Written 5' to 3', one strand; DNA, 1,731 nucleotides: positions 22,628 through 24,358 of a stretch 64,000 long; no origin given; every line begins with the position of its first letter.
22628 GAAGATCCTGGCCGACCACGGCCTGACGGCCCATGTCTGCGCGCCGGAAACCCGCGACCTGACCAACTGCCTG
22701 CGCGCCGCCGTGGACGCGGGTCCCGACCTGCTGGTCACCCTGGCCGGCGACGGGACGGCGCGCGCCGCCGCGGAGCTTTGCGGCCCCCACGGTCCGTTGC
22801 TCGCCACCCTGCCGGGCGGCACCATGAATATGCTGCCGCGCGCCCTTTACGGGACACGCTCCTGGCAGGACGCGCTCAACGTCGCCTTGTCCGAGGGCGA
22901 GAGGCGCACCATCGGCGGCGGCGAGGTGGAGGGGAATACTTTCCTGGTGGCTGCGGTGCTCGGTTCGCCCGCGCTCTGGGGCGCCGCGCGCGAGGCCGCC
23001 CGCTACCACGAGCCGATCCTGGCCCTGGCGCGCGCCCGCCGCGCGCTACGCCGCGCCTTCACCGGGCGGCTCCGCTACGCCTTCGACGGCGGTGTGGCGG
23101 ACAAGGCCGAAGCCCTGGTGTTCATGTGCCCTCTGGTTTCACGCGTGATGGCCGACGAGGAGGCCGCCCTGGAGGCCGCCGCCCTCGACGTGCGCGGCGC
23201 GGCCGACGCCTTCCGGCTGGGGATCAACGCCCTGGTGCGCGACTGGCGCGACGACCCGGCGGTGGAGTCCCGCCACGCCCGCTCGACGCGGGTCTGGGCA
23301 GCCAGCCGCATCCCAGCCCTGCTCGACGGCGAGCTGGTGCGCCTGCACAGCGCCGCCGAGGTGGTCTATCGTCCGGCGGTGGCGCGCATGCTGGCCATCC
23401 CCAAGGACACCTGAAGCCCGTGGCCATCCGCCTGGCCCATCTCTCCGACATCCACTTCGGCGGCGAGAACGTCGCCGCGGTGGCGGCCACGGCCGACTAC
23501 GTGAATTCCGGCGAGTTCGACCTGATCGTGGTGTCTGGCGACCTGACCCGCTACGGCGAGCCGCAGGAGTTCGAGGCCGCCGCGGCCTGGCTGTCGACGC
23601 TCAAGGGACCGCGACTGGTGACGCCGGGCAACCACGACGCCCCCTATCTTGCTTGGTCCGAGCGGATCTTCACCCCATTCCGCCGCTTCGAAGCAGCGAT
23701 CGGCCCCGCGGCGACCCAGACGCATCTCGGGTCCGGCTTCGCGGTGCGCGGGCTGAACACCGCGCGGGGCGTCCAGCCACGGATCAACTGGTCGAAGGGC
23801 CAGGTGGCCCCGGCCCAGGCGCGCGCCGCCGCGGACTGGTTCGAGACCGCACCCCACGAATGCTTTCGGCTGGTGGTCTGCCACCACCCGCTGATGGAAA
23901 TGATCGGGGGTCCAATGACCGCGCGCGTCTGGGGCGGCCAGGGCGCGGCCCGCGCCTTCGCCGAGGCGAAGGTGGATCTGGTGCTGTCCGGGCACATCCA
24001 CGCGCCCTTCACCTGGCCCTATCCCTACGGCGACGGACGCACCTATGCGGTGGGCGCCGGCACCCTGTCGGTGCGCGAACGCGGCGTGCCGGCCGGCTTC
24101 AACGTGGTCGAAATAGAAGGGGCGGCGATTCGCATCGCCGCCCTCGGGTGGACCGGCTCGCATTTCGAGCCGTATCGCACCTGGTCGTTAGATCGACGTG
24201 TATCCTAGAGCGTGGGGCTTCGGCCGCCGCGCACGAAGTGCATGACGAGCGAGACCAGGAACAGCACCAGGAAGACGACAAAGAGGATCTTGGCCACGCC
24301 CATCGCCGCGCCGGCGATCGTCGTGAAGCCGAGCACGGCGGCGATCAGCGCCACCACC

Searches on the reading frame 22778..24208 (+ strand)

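Call 14: search_protein_families(library=pfam, proteins=[window:22778-24208:+], max_evalue=0.01)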
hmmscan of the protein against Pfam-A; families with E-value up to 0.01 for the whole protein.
window:22778-24208:+ (476 aa): 2 families
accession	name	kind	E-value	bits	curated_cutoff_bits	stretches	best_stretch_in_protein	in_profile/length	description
PF00149.33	Metallophos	-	1.9e-14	55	21.5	1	217-410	1-191/191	Calcineurin-like phosphoesterase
PF12850.12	Metallophos_2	-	5.4e-08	33.4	27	1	218-447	2-152/154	Calcineurin-like phosphoesterase superfamily domain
